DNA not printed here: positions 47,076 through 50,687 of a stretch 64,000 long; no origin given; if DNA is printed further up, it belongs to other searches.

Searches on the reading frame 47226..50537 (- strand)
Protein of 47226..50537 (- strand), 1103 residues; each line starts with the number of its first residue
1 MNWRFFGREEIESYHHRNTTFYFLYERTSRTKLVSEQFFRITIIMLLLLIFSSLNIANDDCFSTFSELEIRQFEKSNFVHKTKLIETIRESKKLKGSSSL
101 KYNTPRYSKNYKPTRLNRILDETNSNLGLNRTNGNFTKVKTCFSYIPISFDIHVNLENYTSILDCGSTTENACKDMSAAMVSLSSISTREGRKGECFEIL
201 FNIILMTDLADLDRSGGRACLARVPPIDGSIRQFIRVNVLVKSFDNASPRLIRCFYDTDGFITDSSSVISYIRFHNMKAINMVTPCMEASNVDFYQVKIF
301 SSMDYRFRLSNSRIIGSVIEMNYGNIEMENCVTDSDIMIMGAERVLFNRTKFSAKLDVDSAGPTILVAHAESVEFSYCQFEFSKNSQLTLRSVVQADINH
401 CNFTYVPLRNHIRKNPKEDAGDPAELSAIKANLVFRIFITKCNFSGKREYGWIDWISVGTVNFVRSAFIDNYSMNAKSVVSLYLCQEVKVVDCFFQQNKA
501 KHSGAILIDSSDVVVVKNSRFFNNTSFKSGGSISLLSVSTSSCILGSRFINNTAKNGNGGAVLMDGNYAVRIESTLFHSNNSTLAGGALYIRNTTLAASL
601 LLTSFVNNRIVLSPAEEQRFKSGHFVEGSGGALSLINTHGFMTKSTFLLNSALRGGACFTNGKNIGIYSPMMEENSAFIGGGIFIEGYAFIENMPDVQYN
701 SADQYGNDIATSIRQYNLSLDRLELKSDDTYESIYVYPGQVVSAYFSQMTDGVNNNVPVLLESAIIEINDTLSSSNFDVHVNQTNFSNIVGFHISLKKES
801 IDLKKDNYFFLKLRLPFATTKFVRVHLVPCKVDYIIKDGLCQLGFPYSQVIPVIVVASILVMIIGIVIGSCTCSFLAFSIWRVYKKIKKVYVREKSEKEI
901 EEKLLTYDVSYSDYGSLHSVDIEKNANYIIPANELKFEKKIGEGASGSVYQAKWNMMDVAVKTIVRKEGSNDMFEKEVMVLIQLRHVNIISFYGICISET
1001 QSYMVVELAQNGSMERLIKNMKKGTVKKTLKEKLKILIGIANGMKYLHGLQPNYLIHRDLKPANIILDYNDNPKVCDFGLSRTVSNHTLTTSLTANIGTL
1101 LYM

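Call 18: search_protein_families(library=pfam, proteins=[window:47226-50537:-], max_evalue=0.00001)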
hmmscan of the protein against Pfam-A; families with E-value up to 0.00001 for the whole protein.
window:47226-50537:- (1103 aa): 2 families
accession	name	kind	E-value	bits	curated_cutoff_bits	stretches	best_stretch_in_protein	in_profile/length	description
PF00069.31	Pkinase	-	8.2e-34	117.6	31.7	1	937-1103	3-164/263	Protein kinase domain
PF07714.23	PK_Tyr_Ser-Thr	-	1e-33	117.2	23.1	1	935-1089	1-157/258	Protein tyrosine and serine/threonine kinase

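Call 59: list_cluster_members(proteins=[P0001, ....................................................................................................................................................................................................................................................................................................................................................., P0003, window:51301-51930:-, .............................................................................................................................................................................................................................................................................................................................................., window:47226-50537:-])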
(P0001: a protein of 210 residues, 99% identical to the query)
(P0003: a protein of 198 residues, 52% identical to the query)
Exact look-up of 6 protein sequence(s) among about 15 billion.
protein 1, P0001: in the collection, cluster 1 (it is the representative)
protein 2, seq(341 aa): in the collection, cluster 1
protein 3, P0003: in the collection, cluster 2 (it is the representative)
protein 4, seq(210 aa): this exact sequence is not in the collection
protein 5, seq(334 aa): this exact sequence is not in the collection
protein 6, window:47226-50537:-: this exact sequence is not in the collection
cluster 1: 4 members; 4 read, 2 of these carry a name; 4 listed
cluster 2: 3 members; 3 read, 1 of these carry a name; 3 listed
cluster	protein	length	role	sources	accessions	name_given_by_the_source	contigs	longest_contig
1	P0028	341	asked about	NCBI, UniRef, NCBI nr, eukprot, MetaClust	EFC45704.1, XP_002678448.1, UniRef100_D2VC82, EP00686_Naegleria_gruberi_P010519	ras family small GTPase (RAP-1) [Naegleria gruberi] | Ras family small GTPase (RAP-1) n=2 Tax=Naegleria gruberi TaxID=5762 RepID=D2VC82_NAEGR | XP_002678448.1 ras family small GTPase (RAP-1) [Naegleria gruberi strain NEG-M]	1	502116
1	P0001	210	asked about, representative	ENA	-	-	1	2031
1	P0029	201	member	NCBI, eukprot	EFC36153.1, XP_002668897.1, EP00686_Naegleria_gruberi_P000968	small GTPase, partial [Naegleria gruberi] | XP_002668897.1 small GTPase [Naegleria gruberi]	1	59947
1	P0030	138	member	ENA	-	-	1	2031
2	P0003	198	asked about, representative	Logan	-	-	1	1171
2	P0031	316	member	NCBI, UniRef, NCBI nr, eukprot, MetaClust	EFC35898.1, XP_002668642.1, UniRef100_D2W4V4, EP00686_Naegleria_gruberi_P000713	rab family small GTPase [Naegleria gruberi] | Rab family small GTPase n=1 Tax=Naegleria gruberi TaxID=5762 RepID=D2W4V4_NAEGR | XP_002668642.1 rab family small GTPase [Naegleria gruberi strain NEG-M]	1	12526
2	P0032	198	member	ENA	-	-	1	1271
